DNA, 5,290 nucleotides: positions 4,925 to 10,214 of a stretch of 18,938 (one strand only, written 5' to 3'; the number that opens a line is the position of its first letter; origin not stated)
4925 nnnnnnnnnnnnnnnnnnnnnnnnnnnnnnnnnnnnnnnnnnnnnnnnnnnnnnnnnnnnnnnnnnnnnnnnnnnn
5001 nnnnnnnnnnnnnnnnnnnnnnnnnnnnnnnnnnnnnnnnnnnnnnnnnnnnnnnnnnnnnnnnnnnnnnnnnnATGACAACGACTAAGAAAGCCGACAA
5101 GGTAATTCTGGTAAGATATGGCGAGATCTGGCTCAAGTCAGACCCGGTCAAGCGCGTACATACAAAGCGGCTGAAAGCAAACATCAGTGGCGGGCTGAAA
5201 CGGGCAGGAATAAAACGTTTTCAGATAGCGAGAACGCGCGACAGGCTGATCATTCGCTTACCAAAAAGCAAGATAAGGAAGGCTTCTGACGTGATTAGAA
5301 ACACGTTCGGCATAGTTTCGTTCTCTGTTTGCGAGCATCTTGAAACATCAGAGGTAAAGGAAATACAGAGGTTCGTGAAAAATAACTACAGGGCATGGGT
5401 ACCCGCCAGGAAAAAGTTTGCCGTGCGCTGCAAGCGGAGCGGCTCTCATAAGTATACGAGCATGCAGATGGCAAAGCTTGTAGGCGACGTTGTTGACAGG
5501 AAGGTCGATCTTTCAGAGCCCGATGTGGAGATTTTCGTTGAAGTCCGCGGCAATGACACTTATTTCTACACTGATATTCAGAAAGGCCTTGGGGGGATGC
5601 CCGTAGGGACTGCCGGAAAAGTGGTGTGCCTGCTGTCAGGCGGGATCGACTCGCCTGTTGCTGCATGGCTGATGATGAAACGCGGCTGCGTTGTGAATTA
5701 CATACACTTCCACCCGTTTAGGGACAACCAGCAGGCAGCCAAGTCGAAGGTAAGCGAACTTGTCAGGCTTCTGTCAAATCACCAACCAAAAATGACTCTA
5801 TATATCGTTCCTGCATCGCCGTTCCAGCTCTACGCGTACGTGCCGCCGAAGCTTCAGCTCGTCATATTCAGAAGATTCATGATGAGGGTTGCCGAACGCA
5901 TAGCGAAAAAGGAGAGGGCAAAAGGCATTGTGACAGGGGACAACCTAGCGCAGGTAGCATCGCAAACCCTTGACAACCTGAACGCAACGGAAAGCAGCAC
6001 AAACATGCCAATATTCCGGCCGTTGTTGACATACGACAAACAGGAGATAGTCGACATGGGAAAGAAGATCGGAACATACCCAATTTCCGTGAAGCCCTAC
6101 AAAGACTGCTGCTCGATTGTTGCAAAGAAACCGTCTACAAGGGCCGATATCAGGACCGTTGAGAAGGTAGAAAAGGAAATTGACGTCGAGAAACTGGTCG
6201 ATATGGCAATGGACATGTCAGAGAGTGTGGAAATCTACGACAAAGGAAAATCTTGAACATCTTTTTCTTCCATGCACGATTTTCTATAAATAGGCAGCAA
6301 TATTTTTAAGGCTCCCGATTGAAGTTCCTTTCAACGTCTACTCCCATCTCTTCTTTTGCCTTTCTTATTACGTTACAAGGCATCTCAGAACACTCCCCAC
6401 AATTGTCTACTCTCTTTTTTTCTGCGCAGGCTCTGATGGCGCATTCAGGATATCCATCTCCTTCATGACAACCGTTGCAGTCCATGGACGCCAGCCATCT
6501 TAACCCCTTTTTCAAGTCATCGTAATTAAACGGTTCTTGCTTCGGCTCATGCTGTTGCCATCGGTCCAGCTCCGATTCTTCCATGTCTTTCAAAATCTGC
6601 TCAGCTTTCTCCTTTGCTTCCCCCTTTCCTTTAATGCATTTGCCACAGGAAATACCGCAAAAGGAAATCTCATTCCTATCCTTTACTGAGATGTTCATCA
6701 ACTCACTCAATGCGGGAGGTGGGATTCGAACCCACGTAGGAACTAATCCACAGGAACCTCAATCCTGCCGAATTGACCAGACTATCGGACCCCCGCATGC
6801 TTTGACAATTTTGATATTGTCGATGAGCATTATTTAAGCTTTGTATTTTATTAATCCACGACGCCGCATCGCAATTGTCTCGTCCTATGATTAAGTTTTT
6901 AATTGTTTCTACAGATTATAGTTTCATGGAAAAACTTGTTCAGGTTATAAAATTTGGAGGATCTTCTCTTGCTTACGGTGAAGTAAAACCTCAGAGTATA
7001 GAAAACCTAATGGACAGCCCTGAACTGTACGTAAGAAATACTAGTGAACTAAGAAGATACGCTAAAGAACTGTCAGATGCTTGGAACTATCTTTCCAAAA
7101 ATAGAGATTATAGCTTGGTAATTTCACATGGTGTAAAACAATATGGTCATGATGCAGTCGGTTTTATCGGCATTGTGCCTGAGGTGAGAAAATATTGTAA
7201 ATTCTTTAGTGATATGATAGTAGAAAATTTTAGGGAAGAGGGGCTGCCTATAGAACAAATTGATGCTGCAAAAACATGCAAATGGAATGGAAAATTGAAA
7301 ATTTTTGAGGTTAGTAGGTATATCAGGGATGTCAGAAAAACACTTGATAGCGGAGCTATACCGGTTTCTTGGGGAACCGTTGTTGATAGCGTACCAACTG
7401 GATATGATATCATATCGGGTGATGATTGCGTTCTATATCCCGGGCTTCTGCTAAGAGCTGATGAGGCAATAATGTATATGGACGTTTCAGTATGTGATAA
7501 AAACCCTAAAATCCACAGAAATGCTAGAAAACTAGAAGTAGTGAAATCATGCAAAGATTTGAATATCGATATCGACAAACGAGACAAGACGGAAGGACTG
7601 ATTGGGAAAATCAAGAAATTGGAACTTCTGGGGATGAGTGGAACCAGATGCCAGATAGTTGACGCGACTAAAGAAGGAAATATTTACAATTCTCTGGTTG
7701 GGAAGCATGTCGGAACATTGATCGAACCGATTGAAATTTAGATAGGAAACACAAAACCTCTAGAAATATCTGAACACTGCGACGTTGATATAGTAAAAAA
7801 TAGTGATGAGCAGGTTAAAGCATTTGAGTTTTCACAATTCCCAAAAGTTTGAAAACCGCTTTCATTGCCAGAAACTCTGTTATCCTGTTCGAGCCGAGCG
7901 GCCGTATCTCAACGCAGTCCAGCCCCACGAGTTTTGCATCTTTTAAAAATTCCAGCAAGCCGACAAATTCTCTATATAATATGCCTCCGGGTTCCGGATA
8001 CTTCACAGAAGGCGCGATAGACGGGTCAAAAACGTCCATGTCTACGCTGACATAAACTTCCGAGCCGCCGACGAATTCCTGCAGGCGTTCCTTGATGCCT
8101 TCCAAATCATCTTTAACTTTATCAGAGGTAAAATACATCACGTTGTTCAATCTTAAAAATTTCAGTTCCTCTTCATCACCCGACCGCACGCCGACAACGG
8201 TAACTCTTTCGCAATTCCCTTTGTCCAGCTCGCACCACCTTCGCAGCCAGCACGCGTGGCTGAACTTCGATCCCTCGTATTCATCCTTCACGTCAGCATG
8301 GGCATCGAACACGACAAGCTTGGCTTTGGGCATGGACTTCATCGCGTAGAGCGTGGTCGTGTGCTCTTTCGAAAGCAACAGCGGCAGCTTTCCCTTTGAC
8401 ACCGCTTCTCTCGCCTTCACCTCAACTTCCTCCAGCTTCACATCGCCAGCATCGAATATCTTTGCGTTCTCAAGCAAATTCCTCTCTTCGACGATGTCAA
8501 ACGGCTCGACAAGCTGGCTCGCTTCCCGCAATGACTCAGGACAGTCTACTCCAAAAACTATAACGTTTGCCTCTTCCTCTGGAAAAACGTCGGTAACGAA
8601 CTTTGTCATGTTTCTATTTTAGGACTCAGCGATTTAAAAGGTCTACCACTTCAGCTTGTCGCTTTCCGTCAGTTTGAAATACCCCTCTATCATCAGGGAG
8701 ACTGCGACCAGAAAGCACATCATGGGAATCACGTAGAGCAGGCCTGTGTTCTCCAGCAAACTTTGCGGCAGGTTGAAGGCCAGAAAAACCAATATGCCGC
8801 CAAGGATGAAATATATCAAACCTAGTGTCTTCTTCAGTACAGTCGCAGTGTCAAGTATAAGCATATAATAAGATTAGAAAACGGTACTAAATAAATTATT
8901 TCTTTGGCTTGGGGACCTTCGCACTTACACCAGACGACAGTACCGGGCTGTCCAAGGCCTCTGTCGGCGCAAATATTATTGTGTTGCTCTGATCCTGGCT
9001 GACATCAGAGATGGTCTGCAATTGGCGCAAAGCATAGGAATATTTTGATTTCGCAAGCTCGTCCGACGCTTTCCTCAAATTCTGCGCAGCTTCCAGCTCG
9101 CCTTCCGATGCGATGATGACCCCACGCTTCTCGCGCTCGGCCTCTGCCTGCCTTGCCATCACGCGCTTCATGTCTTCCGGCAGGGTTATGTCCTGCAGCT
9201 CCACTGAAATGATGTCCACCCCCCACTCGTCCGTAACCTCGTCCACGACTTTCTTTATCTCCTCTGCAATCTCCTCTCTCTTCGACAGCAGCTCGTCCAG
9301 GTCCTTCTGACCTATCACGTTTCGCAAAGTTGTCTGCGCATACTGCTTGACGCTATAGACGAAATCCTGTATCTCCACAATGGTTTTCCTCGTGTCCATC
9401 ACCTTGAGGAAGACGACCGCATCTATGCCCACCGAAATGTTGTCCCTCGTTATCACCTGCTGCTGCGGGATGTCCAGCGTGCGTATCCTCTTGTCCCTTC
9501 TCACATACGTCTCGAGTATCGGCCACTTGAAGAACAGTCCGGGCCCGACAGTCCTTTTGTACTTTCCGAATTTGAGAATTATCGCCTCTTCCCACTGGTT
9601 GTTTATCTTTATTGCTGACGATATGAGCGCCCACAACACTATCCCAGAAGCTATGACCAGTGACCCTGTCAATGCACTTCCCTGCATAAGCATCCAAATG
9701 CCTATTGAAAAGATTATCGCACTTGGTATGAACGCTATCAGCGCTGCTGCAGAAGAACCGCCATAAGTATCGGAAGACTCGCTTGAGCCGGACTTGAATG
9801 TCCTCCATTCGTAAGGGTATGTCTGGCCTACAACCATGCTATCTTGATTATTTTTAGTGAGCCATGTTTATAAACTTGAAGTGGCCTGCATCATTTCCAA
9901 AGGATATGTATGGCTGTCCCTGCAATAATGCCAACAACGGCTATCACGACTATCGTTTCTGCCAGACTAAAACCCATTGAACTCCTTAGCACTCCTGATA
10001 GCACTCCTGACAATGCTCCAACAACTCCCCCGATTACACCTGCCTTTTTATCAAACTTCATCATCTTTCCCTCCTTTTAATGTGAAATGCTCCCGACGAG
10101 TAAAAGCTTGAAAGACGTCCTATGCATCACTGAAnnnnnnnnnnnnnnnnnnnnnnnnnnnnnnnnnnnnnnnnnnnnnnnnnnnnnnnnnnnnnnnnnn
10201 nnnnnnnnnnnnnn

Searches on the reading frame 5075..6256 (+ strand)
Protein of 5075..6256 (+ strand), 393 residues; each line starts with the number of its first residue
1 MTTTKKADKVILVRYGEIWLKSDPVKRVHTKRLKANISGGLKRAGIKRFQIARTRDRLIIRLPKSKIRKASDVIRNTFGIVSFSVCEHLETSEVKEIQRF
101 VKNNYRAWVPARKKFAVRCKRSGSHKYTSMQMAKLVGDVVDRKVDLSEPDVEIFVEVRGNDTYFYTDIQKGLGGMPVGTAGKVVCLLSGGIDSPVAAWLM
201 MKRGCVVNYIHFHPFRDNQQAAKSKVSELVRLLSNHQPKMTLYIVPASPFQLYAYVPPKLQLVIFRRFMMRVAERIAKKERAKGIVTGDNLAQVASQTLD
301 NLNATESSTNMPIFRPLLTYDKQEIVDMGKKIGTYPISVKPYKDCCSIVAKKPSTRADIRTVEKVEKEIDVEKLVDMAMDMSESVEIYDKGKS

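Call 26: search_protein_families(library=pfam, proteins=[window:5075-6256:+], max_evalue=0.001)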
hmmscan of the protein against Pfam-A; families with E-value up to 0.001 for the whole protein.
window:5075-6256:+ (393 aa): 5 families
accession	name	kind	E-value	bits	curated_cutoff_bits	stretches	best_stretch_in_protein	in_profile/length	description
PF02568.20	ThiI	-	4.5e-67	225.9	20.5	1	178-370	1-196/197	Thiamine biosynthesis protein (ThiI)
PF22025.1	ThiI_fer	-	1.1e-14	55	25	1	10-84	1-72/72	ThiI ferredoxin-like domain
PF02926.22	THUMP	-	1.2e-12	48.5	20.6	1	95-167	5-84/84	THUMP domain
PF06508.19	QueC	-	1.6e-07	31.5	22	0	182-228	1-46/210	Queuosine biosynthesis protein QueC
PF03054.22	tRNA_Me_trans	-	0.00012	22.2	20.6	1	182-222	2-42/202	tRNA methyl transferase HUP domain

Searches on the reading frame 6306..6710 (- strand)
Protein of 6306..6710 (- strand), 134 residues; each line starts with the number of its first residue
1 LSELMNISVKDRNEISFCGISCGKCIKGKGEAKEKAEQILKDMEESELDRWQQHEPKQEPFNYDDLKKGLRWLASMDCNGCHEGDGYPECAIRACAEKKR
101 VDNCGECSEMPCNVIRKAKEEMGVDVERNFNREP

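Call 26: search_protein_families(library=pfam, proteins=[window:6306-6710:-], max_evalue=0.001)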
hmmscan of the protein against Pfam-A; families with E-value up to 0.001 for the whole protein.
window:6306-6710:- (134 aa): 1 family
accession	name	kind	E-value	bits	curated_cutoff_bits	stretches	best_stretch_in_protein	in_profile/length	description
PF12675.12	DUF3795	-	1.1e-13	51.9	22.6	1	15-116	2-82/83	Protein of unknown function (DUF3795)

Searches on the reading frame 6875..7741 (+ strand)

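Call 27: search_protein_families(library=pfam, proteins=[window:6875-7741:+], max_evalue=0.001)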
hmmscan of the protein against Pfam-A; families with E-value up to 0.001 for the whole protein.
window:6875-7741:+ (288 aa): 1 family
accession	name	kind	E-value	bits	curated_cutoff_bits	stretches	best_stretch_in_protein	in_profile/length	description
PF00696.33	AA_kinase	-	3e-15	57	24.9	1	23-263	3-234/234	Amino acid kinase family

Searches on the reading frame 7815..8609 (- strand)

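Call 27: search_protein_families(library=pfam, proteins=[window:7815-8609:-], max_evalue=0.001)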
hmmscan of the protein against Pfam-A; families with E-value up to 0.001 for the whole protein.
window:7815-8609:- (264 aa): 1 family
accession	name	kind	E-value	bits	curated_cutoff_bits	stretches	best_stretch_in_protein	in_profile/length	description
PF00491.26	Arginase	-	1.4e-50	172.8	22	1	24-256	24-279/280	Arginase family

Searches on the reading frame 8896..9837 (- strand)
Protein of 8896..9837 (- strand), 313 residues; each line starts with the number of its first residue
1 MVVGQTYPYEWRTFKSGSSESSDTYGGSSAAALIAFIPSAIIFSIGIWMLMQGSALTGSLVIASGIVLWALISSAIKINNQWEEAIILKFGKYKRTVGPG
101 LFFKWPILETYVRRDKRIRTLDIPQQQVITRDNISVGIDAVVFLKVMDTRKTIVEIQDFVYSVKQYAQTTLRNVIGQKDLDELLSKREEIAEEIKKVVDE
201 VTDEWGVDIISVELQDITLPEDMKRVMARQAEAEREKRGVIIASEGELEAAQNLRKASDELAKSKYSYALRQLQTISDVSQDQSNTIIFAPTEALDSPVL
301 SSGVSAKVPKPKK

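Call 8: search_protein_families(library=pfam, proteins=[window:8896-9837:-], max_evalue=1)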
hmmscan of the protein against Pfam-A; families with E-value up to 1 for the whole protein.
window:8896-9837:- (313 aa): 4 families
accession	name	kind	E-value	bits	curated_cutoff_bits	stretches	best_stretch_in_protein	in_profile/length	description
PF01145.31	Band_7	-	1e-40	140.1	23.6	1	80-247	4-175/176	SPFH domain / Band 7 family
PF13421.11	Band_7_1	-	1.6e-06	28.4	24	1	140-231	114-207/211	SPFH domain-Band 7 family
PF22161.1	Mre11_C_bact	-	0.14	12.6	27.4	1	182-204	19-41/47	Mre11 C-terminal domain, bacteria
PF09501.15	Bac_small_YrzI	-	0.28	11.8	23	1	243-268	17-42/45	Probable sporulation protein (Bac_small_yrzI)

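Call 12: find_encoding_contigs(protein=window:8896-9837:-, flank=10000, max_places=10)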
Protein window:8896-9837:- (313 aa): 1 contig read that carries it; 1 place shown.
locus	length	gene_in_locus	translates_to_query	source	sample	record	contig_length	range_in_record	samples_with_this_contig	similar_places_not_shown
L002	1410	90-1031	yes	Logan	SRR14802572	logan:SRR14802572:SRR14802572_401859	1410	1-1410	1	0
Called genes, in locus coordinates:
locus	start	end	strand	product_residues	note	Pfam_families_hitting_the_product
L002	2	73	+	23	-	?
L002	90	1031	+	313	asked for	PF01145:Band_7, PF13421:Band_7_1 (weak)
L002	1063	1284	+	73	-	-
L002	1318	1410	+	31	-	?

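Call 13: find_related_loci(query=window:8896-9837:-, collection=genome_contigs, flank=10000)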
Query window:8896-9837:- (313 aa) in genome_contigs; peptide patterns used: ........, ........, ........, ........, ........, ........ (x = any residue, [..] = any of these).
86 stretches matched a pattern; 25 encode a relative of the query (tblastn E <= 1e-3); 25 distinct loci.
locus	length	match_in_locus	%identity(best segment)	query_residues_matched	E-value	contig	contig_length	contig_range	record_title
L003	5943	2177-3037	75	23-313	1e-144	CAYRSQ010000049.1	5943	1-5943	MAG TPA_asm: uncultured archaeon isolate SRP178699_co1_573 genome assembly, contig: NODE_19681_length_5943_cov_5.380435,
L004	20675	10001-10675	83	89-313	2e-125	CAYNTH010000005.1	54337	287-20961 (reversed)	MAG TPA_asm: uncultured archaeon isolate SRP141376_co2_418 genome assembly, contig: NODE_1478_length_54337_cov_8.504956,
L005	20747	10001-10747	65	65-313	2e-110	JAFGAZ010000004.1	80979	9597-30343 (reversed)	MAG: Candidatus Aenigmatarchaeota archaeon isolate Zod_Metabat.1000 k87_3635579, whole genome shotgun sequence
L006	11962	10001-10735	60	66-310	3e-99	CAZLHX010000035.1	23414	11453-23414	MAG TPA_asm: uncultured Candidatus Bathyarchaeia archaeon isolate SRP141376_co1_243 genome assembly, contig: NODE_4746_l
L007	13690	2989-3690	58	67-300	5e-92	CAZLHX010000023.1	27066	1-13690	MAG TPA_asm: uncultured Candidatus Bathyarchaeia archaeon isolate SRP141376_co1_243 genome assembly, contig: NODE_4040_l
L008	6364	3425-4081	51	80-297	3e-73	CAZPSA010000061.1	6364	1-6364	MAG TPA_asm: uncultured Clostridium sp. isolate SRP313737_co1_171 genome assembly, contig: NODE_17265_length_6364_cov_7.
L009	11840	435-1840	51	61-295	8e-72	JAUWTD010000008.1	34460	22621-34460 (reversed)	MAG: Candidatus Altiarchaeota archaeon isolate CSMAG_2571 CSMAG_2571_k127_1481255_length_34460_cov_45.4383, whole genome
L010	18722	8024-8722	48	60-295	2e-71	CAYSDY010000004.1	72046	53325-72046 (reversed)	MAG TPA_asm: uncultured Methanosarcinales archaeon isolate SRP241326_co3_193 genome assembly, contig: NODE_651_length_72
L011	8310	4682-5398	44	60-297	3e-67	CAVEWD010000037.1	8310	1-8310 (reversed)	bacterium isolate H07627-L1_cleanbin_000052 genome assembly, contig: Spades_H07627-L1_contig_5361, whole genome shotgun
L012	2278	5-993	42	58-295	2e-61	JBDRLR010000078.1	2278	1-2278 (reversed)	MAG: Nanoarchaeota archaeon isolate MEGAHIT-group-1.787 k141_11748696, whole genome shotgun sequence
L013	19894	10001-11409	42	58-297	3e-60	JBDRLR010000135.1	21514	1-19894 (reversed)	MAG: Nanoarchaeota archaeon isolate MEGAHIT-group-1.787 k141_11117816, whole genome shotgun sequence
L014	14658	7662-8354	44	66-295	4e-59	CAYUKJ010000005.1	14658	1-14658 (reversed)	MAG TPA_asm: uncultured Methanosarcinales archaeon isolate SRP062349_co5_62 genome assembly, contig: NODE_1504_length_14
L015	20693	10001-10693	41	61-291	4e-57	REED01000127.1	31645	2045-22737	MAG: Gemmatimonadales bacterium isolate PLM2.Bin16 NODE_1417_length_31645_cov_12.0032, whole genome shotgun sequence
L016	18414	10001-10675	44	65-289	5e-65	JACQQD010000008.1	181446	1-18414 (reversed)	MAG: Candidatus Micrarchaeota archaeon isolate NC_groundwater_1324_Ag_S-0.2um_56_85 S_p2_S4_coassembly_k141_2728959, who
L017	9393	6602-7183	41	66-260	2e-43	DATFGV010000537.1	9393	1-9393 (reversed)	MAG TPA_asm: Vineibacter sp. isolate SMAG_U8672 k141_1554537, whole genome shotgun sequence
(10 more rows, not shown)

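Call 103: search_protein_families(library=pfam, proteins=[L003:59-385:+, L003:405-938:-, L003:1096-1911:+, L003:1955-2083:+, L003:3110-4582:+, L003:4589-5272:-, L003:5265-5933:-], max_evalue=0.1)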
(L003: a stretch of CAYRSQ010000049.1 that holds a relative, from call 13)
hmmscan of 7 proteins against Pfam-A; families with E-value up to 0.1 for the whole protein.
L003:59-385:+ (108 aa): 0 families

L003:405-938:- (177 aa): 0 families

L003:1096-1911:+ (271 aa): 7 families
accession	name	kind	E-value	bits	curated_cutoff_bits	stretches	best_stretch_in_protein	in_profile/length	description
PF13489.12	Methyltransf_23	-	1.4e-05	25.3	27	1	76-186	17-116/164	Methyltransferase domain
PF13847.12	Methyltransf_31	-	1.8e-05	24.9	27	1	86-190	8-113/145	Methyltransferase domain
PF13649.12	Methyltransf_25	-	0.0029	18.7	27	1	86-182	2-97/97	Methyltransferase domain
PF08242.18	Methyltransf_12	-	0.0031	18.6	30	1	87-184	2-98/98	Methyltransferase domain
PF02390.23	Methyltransf_4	-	0.0077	16.2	24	1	82-121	2-35/173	Putative methyltransferase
PF08241.18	Methyltransf_11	-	0.057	14.5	21.2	0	87-185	2-94/95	Methyltransferase domain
PF01209.24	Ubie_methyltran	-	0.057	13.2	20.1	1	84-199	50-164/233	ubiE/COQ5 methyltransferase family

L003:1955-2083:+ (42 aa): 1 family
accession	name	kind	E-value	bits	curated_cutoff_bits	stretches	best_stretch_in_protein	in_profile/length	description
PF13240.11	Zn_Ribbon_1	-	0.018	15.3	25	1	19-29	13-23/23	zinc-ribbon domain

L003:3110-4582:+ (490 aa): 0 families

L003:4589-5272:- (227 aa): 6 families
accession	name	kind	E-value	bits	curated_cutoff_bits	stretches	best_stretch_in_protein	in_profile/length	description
PF00535.33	Glycos_transf_2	-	4.4e-35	121.5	23.3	1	7-165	1-165/168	Glycosyl transferase family 2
PF10111.15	Glyco_tranf_2_2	-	2.2e-07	31.1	27.3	1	7-97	1-97/276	Glycosyltransferase like family 2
PF13641.12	Glyco_tranf_2_3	-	5e-06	27.1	27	1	6-111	3-116/230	Glycosyltransferase like family 2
PF13704.12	Glyco_tranf_2_4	-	0.0004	21.3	27.5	1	35-69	20-54/98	Glycosyl transferase family 2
PF09254.17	FokI_cleav_dom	-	0.037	13.9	25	1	54-126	69-142/188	FokI, cleavage domain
PF13506.12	Glyco_transf_21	-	0.063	13.2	21.7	1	69-154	18-101/174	Glycosyl transferase family 21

L003:5265-5933:- (222 aa): 3 families
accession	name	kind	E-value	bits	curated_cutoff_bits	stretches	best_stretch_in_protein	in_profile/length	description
PF01370.27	Epimerase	-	4.6e-29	102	20.9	1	1-145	98-240/240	NAD dependent epimerase/dehydratase family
PF16363.11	GDP_Man_Dehyd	-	2.8e-24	86.6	27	1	2-208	110-332/332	GDP-mannose 4,6 dehydratase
PF04321.23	RmlD_sub_bind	-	0.048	13.2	27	1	13-165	96-233/287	RmlD substrate binding domain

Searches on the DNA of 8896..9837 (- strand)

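Call 16: search_rna_families(sources=[L003, L004, L005], threshold=gathering)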
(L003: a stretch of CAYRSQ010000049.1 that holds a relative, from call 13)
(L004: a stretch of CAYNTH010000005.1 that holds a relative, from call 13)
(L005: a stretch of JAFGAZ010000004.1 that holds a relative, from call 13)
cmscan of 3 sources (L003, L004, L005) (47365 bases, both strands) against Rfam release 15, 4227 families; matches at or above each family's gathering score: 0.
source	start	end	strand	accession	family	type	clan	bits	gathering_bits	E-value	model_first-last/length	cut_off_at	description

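Call 65: search_rna_families(sources=[L004, L033, L028, L030, L035], threshold=gathering)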
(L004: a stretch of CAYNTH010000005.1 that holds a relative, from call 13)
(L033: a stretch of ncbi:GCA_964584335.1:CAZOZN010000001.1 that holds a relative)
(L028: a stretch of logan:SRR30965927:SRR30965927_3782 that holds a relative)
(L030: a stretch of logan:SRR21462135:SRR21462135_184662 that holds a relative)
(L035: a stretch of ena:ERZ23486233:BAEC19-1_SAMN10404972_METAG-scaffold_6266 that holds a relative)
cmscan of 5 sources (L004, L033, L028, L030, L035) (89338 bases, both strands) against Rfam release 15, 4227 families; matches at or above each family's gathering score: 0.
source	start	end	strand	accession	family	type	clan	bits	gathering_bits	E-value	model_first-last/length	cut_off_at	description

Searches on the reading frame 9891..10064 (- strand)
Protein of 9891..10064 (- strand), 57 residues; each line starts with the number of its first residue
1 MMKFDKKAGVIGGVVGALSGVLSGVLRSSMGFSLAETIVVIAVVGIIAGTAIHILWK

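Call 8: search_protein_families(library=pfam, proteins=[window:9891-10064:-], max_evalue=1)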
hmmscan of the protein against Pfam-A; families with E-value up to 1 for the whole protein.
window:9891-10064:- (57 aa): 4 families
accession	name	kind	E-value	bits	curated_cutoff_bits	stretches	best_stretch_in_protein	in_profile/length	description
PF07963.17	N_methyl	-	0.00099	19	21.2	1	31-51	6-26/27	Prokaryotic N-terminal methylation motif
PF16083.10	Phage_holin_3_3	-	0.017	15.7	28.4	1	4-56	26-78/78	LydA holin phage, holin superfamily III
PF13441.11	Gly-zipper_YMGG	-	0.52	10.5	28.9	1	8-53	6-43/45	YMGG-like Gly-zipper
PF06109.18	HlyE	-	1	9.1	25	1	5-52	186-234/333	Haemolysin E (HlyE)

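Call 46: find_encoding_contigs(protein=window:9891-10064:-, flank=10000, max_places=10)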
Protein window:9891-10064:- (57 aa): no gene with exactly this product is on record in the collection.
